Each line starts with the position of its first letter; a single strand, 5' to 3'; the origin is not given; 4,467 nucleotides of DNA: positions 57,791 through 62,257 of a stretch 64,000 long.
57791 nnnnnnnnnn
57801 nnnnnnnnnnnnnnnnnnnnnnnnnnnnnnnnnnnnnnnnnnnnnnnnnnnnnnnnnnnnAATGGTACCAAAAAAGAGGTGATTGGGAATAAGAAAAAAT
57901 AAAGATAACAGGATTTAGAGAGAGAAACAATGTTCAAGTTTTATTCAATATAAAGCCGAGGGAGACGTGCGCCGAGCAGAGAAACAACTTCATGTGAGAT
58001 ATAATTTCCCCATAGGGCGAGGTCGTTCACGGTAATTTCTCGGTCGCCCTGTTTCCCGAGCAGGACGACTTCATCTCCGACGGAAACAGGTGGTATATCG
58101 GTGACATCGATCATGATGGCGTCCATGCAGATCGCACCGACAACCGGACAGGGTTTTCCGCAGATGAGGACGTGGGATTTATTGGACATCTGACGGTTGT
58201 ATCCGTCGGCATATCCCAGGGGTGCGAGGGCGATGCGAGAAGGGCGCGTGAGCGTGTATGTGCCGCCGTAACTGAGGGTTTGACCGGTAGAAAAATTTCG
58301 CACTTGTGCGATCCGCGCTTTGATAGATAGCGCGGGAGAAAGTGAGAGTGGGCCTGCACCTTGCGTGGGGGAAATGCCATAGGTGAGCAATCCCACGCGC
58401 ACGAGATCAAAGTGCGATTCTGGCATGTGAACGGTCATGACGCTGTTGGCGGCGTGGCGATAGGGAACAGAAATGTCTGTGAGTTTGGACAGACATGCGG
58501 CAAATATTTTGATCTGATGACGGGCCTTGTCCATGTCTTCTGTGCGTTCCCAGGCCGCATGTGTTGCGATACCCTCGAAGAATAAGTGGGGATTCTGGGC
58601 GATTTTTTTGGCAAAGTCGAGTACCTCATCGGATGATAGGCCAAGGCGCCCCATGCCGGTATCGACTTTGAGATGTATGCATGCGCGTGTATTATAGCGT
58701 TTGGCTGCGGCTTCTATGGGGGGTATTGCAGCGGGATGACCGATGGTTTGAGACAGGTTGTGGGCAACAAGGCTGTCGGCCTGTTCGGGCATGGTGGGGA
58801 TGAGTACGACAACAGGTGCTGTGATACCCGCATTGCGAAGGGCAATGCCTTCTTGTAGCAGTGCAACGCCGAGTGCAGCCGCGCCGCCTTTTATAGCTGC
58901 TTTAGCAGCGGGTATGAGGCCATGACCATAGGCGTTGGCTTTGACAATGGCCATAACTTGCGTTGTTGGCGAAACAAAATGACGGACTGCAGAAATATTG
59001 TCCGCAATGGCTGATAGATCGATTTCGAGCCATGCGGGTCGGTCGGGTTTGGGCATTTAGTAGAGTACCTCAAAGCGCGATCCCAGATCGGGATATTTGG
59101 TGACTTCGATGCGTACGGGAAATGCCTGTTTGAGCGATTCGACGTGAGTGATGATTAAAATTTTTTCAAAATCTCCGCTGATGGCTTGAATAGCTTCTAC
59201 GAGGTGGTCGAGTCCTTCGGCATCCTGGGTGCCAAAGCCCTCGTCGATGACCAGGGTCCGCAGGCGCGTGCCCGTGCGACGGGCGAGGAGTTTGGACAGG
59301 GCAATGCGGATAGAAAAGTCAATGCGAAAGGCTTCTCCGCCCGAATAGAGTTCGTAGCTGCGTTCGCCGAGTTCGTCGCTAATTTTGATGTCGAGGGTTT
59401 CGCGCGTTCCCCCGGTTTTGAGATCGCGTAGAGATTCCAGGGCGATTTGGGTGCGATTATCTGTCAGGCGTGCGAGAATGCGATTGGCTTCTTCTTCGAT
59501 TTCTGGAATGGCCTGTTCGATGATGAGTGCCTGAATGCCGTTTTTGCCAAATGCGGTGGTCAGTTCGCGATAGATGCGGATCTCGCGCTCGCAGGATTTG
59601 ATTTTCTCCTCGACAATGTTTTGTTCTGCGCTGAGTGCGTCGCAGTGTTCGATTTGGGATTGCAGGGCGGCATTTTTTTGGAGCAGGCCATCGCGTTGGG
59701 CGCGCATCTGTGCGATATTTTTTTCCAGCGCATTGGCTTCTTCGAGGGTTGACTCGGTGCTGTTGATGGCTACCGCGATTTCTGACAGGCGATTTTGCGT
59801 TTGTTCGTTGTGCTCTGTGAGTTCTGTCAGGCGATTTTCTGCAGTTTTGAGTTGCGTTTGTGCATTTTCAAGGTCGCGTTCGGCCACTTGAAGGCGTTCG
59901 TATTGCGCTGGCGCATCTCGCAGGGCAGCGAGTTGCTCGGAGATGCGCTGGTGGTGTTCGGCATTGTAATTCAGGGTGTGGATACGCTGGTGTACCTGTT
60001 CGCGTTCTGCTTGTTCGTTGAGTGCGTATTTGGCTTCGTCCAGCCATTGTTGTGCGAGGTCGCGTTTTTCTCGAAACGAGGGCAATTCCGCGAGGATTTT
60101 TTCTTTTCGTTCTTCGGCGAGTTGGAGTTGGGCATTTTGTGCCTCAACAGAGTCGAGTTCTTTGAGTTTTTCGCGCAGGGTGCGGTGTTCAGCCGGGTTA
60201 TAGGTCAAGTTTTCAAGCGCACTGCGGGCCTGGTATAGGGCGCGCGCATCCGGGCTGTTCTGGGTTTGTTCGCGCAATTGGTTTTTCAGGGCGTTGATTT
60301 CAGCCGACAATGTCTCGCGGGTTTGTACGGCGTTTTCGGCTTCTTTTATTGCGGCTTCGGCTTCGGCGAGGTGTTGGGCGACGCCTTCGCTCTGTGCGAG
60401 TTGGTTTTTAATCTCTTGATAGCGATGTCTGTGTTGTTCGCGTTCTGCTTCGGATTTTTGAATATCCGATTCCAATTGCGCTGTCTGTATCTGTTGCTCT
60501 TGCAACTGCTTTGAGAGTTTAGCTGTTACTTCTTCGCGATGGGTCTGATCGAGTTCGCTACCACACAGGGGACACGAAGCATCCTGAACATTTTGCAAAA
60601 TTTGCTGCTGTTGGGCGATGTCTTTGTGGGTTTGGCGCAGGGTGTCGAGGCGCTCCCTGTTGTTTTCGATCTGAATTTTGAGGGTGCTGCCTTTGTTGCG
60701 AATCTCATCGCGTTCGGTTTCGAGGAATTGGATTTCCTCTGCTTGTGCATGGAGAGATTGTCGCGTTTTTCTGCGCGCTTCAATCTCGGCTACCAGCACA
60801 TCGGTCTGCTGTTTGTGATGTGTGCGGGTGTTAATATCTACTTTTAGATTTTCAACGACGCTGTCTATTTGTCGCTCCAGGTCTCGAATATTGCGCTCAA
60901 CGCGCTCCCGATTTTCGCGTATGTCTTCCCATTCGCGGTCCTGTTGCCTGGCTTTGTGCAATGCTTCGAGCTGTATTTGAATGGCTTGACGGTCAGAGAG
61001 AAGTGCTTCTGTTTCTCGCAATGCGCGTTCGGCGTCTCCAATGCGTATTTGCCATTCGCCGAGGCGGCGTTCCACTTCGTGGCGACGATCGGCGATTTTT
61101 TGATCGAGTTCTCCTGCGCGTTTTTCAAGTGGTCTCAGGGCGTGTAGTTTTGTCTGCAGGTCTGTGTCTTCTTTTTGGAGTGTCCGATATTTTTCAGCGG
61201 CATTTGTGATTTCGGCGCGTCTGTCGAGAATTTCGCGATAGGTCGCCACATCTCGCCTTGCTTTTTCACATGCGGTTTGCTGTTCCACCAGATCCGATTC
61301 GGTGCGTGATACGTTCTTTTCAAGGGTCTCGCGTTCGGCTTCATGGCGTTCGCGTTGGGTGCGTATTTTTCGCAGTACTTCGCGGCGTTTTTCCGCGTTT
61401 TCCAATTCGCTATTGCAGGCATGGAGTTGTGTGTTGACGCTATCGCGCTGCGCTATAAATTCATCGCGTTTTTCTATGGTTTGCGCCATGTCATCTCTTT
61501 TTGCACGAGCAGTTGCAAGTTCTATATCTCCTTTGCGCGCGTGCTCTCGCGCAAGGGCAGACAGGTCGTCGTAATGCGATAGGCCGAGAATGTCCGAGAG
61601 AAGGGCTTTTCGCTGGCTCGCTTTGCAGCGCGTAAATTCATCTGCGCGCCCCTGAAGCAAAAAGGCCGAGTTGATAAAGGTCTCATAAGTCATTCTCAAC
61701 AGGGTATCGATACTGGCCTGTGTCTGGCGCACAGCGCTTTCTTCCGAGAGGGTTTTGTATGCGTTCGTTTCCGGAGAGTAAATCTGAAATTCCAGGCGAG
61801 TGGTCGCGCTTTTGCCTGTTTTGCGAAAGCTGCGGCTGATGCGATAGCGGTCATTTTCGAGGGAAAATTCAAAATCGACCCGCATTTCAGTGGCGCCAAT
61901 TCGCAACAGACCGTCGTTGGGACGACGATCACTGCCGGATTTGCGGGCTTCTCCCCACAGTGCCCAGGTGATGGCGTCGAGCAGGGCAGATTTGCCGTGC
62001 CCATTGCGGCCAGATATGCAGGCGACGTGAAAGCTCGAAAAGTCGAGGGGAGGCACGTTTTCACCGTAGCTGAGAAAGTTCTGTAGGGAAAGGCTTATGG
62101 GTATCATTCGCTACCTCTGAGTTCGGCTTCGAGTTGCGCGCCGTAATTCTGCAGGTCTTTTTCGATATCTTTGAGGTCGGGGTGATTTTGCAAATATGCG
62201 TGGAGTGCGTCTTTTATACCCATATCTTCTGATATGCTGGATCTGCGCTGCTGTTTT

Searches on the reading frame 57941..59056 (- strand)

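Call 45: search_protein_families(library=pfam, proteins=[window:57941-59056:-], max_evalue=0.0001)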
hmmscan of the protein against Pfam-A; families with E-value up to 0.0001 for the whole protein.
window:57941-59056:- (371 aa): 2 families
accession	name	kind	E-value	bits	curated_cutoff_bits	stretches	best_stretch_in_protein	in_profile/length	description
PF01168.26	Ala_racemase_N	-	6.3e-64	216.1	24.1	1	12-230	1-220/220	Alanine racemase, N-terminal domain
PF00842.27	Ala_racemase_C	-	2.2e-44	150.5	25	1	242-369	1-127/127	Alanine racemase, C-terminal domain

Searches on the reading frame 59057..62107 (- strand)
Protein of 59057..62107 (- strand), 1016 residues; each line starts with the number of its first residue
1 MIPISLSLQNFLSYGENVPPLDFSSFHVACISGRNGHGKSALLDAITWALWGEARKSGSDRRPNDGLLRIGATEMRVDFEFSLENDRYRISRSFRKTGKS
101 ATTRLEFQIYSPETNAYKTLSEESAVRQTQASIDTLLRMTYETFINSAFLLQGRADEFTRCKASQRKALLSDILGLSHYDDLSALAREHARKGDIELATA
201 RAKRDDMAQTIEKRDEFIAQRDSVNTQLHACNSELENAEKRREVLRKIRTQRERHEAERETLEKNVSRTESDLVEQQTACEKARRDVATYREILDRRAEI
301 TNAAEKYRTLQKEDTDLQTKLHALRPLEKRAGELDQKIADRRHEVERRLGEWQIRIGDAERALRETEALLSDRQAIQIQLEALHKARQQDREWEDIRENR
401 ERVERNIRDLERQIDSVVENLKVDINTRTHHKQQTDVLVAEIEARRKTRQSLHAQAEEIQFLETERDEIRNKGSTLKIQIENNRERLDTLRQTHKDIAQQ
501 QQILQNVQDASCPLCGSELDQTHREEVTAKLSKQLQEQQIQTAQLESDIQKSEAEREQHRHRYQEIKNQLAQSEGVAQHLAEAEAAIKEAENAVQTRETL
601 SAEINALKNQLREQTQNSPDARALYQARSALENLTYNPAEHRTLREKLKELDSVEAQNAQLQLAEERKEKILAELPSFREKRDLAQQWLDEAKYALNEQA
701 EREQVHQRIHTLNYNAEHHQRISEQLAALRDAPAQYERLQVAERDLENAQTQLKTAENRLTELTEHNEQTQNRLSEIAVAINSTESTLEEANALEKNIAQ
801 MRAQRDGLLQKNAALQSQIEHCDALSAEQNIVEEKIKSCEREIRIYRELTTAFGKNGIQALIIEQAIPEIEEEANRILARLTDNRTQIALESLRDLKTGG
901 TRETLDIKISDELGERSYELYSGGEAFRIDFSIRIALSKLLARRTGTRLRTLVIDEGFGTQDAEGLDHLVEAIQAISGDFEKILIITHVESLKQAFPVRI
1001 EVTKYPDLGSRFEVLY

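Call 45: search_protein_families(library=pfam, proteins=[window:59057-62107:-], max_evalue=0.0001)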
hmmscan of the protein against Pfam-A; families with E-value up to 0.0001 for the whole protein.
window:59057-62107:- (1016 aa): 4 families
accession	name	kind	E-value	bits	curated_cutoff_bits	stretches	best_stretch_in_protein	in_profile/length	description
PF13476.12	AAA_23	-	1.2e-25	91.8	27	1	5-267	1-194/201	AAA domain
PF04423.19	Rad50_zn_hook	-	1.4e-06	28.4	24.3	1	501-537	9-47/52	Rad50 zinc hook motif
PF13558.12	SbcC_Walker_B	-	2.2e-06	28.2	27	1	915-974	27-89/90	SbcC/RAD50-like, Walker B motif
PF02463.25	SMC_N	-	1.1e-05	25.4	40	1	6-52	5-50/220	RecF/RecN/SMC N terminal domain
